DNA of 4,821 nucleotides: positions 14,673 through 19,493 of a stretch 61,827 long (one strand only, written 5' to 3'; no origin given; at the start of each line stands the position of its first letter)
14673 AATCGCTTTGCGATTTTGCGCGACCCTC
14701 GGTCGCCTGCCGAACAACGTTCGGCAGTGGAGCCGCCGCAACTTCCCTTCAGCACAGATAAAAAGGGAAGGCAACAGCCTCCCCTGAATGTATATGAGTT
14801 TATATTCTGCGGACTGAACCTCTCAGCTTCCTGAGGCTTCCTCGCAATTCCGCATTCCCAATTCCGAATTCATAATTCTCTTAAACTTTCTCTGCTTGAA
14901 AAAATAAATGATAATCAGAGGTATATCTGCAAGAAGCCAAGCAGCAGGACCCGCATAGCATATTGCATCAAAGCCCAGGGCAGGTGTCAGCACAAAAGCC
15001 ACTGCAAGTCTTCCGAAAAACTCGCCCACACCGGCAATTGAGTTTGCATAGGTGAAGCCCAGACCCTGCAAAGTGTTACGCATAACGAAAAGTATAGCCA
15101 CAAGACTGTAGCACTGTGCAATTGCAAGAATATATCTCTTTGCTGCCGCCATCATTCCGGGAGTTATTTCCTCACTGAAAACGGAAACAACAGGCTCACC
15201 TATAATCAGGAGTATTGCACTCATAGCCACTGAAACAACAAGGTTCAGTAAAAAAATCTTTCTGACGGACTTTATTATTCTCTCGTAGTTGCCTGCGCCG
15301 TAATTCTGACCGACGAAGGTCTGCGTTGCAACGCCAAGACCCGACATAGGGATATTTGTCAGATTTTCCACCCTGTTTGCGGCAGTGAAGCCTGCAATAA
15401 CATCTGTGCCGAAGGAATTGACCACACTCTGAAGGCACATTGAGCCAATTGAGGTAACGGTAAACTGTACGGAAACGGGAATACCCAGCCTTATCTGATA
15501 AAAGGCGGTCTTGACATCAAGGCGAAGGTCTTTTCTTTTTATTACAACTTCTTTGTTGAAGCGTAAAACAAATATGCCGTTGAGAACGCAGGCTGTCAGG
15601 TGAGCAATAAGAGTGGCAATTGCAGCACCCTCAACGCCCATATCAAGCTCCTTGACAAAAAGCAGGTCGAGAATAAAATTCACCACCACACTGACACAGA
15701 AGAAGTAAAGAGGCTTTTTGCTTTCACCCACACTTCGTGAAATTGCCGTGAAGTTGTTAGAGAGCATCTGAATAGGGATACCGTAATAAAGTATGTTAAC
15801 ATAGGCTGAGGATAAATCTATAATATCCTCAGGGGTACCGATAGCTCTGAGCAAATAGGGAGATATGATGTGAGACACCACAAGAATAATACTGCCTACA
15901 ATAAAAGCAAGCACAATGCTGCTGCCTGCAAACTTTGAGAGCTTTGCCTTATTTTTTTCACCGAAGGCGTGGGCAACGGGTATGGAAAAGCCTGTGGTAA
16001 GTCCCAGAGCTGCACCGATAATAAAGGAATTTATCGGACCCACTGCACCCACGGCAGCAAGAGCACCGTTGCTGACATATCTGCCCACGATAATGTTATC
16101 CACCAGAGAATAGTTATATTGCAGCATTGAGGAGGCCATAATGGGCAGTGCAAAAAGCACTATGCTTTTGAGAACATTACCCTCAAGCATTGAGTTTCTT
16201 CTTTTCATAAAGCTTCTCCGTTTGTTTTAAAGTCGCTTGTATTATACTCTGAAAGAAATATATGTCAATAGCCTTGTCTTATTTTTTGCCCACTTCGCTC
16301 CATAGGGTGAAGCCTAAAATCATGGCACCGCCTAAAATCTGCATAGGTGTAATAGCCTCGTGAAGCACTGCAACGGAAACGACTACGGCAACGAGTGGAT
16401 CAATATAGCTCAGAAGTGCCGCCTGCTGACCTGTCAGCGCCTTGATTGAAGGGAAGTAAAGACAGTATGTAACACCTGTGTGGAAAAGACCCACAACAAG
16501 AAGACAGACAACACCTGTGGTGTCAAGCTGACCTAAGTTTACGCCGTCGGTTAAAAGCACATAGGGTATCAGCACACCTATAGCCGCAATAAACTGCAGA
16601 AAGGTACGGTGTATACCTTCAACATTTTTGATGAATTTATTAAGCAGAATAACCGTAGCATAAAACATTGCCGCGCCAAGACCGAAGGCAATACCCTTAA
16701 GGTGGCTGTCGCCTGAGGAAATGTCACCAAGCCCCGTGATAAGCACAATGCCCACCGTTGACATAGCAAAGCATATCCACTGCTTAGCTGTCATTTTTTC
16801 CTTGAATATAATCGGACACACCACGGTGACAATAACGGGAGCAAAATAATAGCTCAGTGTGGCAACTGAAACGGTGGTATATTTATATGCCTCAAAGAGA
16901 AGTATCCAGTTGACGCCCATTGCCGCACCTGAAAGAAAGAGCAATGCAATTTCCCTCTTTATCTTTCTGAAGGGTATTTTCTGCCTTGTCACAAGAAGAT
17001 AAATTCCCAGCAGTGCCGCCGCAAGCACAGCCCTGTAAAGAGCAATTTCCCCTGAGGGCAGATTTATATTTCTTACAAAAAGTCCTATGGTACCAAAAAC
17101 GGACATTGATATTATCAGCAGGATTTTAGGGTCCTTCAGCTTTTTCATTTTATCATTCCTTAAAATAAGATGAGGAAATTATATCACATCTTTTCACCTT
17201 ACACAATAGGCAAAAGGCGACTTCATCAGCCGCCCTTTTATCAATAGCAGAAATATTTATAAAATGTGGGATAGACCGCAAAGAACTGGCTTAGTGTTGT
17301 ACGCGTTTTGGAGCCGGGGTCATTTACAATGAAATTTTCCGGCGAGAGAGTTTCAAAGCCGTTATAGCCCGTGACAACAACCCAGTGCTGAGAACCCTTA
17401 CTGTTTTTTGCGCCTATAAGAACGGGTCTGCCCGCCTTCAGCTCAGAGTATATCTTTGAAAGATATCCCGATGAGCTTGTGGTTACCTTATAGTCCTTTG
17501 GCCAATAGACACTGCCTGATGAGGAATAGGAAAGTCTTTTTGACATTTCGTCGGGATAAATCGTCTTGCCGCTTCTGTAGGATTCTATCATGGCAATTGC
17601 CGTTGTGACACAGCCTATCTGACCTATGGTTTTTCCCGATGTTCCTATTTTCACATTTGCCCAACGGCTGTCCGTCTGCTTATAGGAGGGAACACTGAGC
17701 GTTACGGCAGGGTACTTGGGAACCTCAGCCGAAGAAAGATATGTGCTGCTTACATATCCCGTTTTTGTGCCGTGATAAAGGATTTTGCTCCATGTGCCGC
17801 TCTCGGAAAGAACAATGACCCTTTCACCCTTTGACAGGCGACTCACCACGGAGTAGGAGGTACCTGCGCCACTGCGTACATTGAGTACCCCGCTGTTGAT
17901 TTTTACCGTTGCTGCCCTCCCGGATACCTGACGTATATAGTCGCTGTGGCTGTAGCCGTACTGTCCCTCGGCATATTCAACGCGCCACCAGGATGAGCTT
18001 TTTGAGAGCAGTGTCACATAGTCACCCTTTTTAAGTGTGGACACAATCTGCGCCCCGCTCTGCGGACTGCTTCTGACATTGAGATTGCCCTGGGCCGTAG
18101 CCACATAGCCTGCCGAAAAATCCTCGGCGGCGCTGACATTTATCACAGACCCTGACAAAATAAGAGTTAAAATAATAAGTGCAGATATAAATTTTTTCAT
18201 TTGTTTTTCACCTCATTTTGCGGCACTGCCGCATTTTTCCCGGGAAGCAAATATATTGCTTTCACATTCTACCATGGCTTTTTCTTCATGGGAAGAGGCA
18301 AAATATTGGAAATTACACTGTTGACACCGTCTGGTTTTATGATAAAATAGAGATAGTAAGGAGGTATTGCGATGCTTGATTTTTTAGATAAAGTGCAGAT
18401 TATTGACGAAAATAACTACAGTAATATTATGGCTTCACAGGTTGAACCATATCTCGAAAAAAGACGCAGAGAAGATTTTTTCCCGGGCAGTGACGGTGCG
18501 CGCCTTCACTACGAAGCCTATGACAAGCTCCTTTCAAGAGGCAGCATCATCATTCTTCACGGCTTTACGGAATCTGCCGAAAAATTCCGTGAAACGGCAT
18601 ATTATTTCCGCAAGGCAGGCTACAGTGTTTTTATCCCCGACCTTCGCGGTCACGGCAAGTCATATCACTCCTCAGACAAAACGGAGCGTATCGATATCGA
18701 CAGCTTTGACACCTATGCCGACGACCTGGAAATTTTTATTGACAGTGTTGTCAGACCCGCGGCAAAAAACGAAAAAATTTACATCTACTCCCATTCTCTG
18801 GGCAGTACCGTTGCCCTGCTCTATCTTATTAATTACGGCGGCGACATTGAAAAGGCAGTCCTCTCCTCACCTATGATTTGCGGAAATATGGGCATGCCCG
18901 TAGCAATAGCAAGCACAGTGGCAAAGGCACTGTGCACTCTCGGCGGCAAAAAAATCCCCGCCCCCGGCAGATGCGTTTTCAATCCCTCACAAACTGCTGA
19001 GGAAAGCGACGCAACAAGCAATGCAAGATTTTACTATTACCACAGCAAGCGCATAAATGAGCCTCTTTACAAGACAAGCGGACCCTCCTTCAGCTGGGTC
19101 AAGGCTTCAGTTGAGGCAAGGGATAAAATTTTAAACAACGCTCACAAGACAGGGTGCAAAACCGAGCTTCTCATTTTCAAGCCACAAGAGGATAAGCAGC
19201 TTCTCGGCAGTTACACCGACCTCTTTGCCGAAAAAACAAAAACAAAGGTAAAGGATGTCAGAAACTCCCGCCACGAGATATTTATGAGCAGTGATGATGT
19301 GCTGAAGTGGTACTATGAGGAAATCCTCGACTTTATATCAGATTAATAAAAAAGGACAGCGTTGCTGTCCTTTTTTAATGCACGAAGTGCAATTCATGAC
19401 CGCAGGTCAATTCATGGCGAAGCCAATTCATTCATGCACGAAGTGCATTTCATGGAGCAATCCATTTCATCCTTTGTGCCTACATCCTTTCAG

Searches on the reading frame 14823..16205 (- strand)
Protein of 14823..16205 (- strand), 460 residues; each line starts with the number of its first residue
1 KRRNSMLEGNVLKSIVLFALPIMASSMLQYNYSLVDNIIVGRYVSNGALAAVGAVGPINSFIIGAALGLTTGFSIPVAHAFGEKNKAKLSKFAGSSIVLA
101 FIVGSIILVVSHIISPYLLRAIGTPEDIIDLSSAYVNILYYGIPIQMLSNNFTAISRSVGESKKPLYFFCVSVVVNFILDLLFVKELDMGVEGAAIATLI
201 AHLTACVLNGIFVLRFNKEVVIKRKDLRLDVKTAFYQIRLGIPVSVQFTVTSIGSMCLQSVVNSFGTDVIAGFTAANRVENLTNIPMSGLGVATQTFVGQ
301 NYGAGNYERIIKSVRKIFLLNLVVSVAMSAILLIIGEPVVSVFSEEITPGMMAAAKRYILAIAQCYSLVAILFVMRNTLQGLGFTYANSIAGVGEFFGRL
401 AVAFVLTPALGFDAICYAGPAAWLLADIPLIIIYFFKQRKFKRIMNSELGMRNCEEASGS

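Call 66: search_protein_families(library=pfam, proteins=[window:14823-16205:-], max_evalue=0.001)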
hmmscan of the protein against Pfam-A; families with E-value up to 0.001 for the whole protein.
window:14823-16205:- (460 aa): 1 family
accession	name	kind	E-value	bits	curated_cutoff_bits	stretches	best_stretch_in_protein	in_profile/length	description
PF01554.23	MatE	-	1.2e-55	188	24.9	2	21-181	1-160/161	MatE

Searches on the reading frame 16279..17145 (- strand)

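Call 77: search_protein_families(library=pfam, proteins=[window:16279-17145:-], max_evalue=0.00001)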
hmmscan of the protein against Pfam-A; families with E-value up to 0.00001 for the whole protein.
window:16279-17145:- (288 aa): 1 family
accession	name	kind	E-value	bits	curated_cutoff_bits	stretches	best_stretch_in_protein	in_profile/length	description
PF00892.27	EamA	-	4.9e-37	127.7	28.2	2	150-279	2-129/135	EamA-like transporter family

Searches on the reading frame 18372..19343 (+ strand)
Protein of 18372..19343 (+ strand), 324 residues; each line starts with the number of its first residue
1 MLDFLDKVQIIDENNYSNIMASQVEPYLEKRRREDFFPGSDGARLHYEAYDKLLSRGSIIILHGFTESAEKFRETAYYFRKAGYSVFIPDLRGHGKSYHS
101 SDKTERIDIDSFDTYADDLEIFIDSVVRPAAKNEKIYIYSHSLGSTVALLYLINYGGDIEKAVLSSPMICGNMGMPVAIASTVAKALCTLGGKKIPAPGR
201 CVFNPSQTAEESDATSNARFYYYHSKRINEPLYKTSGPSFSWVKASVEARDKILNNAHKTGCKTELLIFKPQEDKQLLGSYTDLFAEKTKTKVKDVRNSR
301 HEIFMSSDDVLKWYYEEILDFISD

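Call 8: search_protein_families(library=pfam, proteins=[window:18372-19343:+], max_evalue=0.01)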
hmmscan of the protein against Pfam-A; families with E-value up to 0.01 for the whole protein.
window:18372-19343:+ (324 aa): 5 families
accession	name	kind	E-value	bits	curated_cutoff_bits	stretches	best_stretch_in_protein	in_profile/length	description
PF12146.15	Hydrolase_4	-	1.6e-34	119.7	27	1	56-305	4-236/239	Serine aminopeptidase, S33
PF00561.26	Abhydrolase_1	-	5.9e-19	69.1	25.8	1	59-170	3-103/245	alpha/beta hydrolase fold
PF12697.13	Abhydrolase_6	-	1.2e-10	42.8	26.3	1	59-190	1-111/217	Alpha/beta hydrolase family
PF10230.15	LIDHydrolase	-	0.00023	21.5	27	1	58-169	29-120/262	Lipid-droplet associated hydrolase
PF01674.24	Lipase_2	-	0.0093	15.9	20.3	0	59-152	4-93/219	Lipase (class 2)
